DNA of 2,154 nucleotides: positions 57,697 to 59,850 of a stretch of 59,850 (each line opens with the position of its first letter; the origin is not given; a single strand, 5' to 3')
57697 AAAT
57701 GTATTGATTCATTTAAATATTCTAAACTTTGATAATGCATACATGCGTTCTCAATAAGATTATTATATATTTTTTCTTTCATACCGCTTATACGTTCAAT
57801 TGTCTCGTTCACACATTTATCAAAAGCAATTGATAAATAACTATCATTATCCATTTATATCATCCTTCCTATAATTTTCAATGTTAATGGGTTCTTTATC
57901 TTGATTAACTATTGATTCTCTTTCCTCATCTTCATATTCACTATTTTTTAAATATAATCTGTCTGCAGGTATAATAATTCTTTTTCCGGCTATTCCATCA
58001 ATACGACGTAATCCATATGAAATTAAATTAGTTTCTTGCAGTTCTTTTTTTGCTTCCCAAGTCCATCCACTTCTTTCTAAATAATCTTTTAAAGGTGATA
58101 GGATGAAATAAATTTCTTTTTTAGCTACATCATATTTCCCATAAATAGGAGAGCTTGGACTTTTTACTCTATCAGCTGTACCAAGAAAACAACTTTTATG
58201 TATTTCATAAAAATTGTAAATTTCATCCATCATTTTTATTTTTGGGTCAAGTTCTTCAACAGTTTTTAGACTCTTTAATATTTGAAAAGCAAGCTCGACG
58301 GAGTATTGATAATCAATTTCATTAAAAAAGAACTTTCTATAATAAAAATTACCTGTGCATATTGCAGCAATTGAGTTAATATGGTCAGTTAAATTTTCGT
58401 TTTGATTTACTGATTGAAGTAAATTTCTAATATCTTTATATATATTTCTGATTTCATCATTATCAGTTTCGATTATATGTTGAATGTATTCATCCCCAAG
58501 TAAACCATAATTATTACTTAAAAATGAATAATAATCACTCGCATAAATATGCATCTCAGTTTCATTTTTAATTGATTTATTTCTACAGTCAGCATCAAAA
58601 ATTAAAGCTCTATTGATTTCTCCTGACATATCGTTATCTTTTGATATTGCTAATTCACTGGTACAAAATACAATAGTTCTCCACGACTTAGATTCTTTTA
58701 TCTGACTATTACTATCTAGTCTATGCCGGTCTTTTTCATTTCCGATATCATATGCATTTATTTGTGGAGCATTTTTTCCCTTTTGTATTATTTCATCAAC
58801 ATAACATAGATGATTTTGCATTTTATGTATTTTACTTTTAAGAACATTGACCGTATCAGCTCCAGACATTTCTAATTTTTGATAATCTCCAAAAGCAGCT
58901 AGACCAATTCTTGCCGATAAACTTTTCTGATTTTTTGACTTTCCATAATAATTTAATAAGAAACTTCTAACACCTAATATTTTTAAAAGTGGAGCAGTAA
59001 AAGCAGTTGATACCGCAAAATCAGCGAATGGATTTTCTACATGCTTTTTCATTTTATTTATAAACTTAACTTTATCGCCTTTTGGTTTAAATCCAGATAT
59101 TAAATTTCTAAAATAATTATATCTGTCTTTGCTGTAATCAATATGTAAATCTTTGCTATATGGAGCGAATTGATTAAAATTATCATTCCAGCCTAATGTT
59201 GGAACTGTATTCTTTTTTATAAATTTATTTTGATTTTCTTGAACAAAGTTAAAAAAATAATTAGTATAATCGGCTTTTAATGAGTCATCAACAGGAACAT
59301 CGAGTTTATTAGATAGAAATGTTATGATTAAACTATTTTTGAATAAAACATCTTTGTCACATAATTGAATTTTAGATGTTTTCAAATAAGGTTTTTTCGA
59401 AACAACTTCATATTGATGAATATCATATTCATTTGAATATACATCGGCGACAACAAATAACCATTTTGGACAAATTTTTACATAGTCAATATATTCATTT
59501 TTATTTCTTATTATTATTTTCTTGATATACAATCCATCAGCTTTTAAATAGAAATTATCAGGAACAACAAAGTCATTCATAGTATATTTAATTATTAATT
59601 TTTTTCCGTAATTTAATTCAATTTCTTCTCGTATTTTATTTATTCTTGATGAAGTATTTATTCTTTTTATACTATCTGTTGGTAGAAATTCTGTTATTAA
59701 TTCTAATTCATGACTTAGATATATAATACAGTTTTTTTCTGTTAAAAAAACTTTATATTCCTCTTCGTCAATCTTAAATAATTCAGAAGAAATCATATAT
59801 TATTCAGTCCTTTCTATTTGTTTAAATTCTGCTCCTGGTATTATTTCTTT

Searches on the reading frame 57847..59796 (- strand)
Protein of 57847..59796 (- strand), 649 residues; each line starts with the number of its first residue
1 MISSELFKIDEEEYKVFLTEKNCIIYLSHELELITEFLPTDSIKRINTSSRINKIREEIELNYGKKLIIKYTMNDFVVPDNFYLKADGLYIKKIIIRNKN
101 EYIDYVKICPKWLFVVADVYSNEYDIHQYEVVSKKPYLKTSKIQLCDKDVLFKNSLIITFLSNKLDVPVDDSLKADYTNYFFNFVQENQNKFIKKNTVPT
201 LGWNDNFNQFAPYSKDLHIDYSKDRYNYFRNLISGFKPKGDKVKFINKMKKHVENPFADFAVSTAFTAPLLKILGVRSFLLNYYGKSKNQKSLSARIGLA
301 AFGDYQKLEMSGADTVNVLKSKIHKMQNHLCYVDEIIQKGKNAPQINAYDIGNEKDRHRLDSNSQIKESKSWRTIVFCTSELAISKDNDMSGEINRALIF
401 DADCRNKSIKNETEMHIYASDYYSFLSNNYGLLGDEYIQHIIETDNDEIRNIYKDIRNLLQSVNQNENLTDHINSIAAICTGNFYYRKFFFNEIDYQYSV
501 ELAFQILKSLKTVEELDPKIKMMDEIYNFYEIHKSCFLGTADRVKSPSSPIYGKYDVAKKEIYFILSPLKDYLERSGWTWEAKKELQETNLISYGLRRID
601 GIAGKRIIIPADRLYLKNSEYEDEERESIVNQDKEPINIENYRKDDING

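Call 17: search_protein_families(library=pfam, proteins=[window:57847-59796:-], max_evalue=0.001)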
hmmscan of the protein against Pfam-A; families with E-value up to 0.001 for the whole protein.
window:57847-59796:- (649 aa): 1 family
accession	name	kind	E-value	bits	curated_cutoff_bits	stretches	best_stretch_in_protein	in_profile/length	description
PF06048.17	DUF927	-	1.5e-21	77.8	22.6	1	178-370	90-283/284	Domain of unknown function (DUF927)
